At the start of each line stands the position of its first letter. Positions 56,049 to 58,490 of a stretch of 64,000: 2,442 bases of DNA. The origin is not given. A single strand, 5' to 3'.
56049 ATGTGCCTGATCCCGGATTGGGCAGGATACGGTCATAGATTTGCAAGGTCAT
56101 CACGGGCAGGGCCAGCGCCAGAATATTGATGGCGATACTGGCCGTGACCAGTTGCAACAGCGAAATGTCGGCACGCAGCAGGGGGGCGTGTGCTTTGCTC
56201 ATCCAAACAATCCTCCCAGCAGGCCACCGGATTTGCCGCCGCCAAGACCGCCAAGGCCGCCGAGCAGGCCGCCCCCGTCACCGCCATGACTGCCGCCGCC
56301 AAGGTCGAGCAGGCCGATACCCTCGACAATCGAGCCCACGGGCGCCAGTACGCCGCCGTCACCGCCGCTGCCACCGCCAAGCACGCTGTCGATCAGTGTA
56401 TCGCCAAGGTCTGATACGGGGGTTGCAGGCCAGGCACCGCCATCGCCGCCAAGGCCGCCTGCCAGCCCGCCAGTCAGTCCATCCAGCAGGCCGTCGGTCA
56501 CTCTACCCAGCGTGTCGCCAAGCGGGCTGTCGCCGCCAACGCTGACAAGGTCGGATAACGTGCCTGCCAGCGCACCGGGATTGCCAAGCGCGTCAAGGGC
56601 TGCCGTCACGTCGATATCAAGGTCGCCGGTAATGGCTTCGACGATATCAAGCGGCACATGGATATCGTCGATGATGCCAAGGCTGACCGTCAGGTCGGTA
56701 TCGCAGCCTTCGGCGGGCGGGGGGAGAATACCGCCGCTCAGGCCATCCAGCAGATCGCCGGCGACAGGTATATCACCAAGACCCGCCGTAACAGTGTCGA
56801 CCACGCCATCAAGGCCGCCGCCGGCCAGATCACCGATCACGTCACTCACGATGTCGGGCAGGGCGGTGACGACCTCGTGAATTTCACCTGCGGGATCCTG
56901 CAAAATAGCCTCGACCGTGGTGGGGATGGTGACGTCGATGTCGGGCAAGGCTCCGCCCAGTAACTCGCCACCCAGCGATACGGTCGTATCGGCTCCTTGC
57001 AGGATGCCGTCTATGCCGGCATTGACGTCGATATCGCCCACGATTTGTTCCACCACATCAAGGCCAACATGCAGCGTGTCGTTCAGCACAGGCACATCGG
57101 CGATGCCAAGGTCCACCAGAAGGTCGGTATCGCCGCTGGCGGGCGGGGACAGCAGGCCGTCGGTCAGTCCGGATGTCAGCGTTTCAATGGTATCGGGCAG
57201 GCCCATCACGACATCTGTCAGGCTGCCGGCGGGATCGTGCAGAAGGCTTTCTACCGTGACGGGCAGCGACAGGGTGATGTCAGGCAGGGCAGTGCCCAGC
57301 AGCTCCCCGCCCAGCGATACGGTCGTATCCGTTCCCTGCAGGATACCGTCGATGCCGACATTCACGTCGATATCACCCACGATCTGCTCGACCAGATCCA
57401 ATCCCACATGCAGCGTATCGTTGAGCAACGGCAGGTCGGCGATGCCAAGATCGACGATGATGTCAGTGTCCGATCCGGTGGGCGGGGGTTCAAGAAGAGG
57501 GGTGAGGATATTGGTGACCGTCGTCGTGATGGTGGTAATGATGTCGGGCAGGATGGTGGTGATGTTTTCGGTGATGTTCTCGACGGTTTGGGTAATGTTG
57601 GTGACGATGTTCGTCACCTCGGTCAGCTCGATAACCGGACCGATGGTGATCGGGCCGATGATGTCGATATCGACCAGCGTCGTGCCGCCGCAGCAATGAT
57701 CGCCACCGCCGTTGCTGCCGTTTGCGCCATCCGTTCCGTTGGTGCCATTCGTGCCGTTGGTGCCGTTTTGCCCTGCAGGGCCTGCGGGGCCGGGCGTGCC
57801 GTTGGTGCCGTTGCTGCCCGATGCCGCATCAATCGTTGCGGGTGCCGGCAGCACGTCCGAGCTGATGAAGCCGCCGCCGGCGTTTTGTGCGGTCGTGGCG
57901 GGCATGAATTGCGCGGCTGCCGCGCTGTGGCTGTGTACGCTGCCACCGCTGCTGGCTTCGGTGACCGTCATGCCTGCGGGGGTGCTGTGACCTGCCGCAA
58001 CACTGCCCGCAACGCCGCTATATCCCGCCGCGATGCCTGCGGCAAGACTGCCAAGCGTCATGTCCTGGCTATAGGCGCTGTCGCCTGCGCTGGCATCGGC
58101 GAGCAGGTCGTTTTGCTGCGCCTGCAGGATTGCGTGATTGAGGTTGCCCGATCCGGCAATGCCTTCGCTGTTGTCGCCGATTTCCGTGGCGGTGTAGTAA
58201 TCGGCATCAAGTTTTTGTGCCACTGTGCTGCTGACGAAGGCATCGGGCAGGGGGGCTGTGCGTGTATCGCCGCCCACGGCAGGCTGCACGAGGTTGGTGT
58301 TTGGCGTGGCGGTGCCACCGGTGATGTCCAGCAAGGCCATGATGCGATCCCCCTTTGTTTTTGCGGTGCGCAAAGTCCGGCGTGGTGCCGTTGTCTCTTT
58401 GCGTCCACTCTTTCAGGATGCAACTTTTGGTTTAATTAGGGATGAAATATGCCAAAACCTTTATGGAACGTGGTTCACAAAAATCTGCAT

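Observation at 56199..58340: Putative secreted cargo with an unusual mosaic of low-complexity and repeat modules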

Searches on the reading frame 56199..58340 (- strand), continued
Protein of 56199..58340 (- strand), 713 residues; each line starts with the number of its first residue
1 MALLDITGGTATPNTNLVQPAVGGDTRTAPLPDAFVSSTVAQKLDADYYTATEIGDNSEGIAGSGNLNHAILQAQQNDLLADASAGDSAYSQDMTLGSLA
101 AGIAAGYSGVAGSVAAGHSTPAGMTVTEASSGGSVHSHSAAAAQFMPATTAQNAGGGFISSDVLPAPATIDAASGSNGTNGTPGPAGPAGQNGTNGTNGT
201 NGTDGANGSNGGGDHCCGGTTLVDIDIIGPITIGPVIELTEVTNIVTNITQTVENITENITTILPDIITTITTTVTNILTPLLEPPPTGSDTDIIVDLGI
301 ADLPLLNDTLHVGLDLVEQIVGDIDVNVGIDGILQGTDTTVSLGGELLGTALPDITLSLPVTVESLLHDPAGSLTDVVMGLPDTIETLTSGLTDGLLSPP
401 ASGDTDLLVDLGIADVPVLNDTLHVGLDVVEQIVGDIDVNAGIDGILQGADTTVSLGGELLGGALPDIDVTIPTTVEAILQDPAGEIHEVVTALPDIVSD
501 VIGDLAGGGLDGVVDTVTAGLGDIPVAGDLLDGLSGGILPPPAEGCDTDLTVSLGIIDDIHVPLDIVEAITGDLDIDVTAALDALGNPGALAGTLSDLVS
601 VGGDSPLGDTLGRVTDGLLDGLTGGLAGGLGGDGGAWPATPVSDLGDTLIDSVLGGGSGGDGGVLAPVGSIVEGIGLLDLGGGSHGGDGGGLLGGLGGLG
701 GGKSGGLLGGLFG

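Call 46: search_protein_families(library=pfam, alignment_id=A1, max_evalue=1)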
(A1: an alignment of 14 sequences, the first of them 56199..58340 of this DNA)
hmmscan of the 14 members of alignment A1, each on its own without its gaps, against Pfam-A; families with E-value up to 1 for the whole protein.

A. member 1, window:56199-58340:- (713 aa): 1 family
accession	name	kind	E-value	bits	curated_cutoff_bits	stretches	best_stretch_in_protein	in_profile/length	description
PF04513.17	Baculo_PEP_C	-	0.082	13.4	38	0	241-278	35-72/140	Baculovirus polyhedron envelope protein, PEP, C terminus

B. families by the number of members that match (of 14 scanned): 10 families
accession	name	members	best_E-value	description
PF01391.23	Collagen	7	2.8e-06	Collagen triple helix repeat (20 copies)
PF04513.17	Baculo_PEP_C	5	0.0011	Baculovirus polyhedron envelope protein, PEP, C terminus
PF23706.1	Rv1893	2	0.11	Rv1893-like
PF16632.10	Caskin-tail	1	0.035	C-terminal region of Caskin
PF07464.16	ApoLp-III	1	0.051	Apolipophorin-III precursor (apoLp-III)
PF03168.19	LEA_2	1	0.061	Late embryogenesis abundant protein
PF06896.17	Phage_TAC_3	1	0.16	Phage tail assembly chaperone proteins, TAC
PF14071.11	YlbD_coat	1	0.35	Putative coat protein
PF04108.17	ATG17_like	1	0.39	Autophagy protein ATG17-like domain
PF18503.7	RPN6_C_helix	1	0.39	26S proteasome subunit RPN6 C-terminal helix domain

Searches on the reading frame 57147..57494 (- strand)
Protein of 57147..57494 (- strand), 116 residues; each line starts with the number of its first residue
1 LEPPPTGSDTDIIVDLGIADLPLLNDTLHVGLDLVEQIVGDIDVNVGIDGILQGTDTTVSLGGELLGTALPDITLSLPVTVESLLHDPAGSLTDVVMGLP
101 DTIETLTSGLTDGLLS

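Call 57: predict_structure(alignment_id=A3)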
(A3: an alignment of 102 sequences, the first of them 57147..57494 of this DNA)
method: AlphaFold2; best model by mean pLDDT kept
length: 116 residues; sequences in the alignment: 102
mean_pLDDT: 58.6   pTM: 0.37
mean pLDDT of the five models: 58.6, 55.3, 54.0, 53.7, 52.4
residues with pLDDT >= 90: 0; 70-90: 35; 50-70: 35; < 50: 46
segments of 3 or more residues with pLDDT < 50: 1-8, 10-12, 14-19, 26-29, 48-54, 56-67
pLDDT, mean of each block of 10 residues (from residue 1): 44 46 49 51 50 48 47 61 75 80 81 79
secondary structure, 60 per line:
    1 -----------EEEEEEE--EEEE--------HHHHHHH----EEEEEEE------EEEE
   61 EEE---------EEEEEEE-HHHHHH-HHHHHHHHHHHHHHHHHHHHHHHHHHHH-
elements in order: E12-18 E21-24 H33-39 E44-50 E57-63 E73-79 H81-86 H88-115

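Call 60: fold_search(model_id=the predicted structure, library=pdb)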
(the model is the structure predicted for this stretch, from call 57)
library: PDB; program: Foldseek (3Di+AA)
matches with E <= 10: 135; with E <= 0.001: 0
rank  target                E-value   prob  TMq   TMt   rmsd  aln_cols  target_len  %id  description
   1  2y3w_A                5.8e-01  0.10  0.21  0.16  13.9        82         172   13  N-terminal head domain and beginning of coiled coil domain of Danio rerio SAS-6 (released 2011-02-09)
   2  9qo0_F                8.5e-01  0.08  0.21  0.10  14.4        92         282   14  Pre-activated 9-subunit COP9 signalosome and neddylated SCF (Skp1-Skp2-Cks1) complex structure (released 2026-02-18)
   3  8afz_B                1.3e+00  0.10  0.21  0.08   5.6        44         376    7  Architecture of the ESCPE-1 membrane coat (released 2023-06-21)
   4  3nm7_B                1.4e+00  0.08  0.23  0.30   7.1        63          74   13  Crystal Structure of Borrelia burgdorferi Pur-alpha (released 2010-10-06)
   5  5wy2_C                1.7e+00  0.08  0.21  0.18   7.1        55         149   14  Human Snx5 PX domain in complex with Chlamydia IncE C terminus (released 2017-11-22)
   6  9igy_C                1.8e+00  0.08  0.22  0.16   7.5        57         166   14  Structure of a Chimeric Protein Composed of the SNX5 PhoX Domain and the N-terminal domain of NCOA7-AS,crystal form II (released 2026-01-28)
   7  8amz_U                1.8e+00  0.04  0.19  0.09  14.0       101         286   20  Spinach 19S proteasome (released 2022-08-24)
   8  5wy2_A                2.0e+00  0.07  0.21  0.19   7.1        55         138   14  Human Snx5 PX domain in complex with Chlamydia IncE C terminus (released 2017-11-22)
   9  8fmw_W                2.5e+00  0.07  0.29  0.32   7.1       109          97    6  The structure of a hibernating ribosome in the Lyme disease pathogen (released 2023-11-08)
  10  8fl0_ND               2.5e+00  0.04  0.21  0.12   9.1        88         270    8  Human nucleolar pre-60S ribosomal subunit (State H) (released 2023-07-12)
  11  9qiw_CJ               2.6e+00  0.04  0.21  0.12   9.1        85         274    7  Human pre-60S - State 3 (released 2025-04-30)
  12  3n8b_B                2.8e+00  0.06  0.23  0.31   7.5        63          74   11  Crystal Structure of Borrelia burgdorferi Pur-alpha (released 2010-10-06)
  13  3nm7_D                2.8e+00  0.05  0.22  0.27   7.8        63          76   11  Crystal Structure of Borrelia burgdorferi Pur-alpha (released 2010-10-06)
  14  6n5y                  3.0e+00  0.06  0.21  0.17   5.6        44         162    7  Crystal structure of the SNX5 PX domain in complex with the CI-MPR (space group P212121 - Form 1) (released 2019-09-18)
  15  3sr2_C                3.0e+00  0.04  0.19  0.11  15.0        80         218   10  Crystal Structure of Human XLF-XRCC4 Complex (released 2011-07-20)
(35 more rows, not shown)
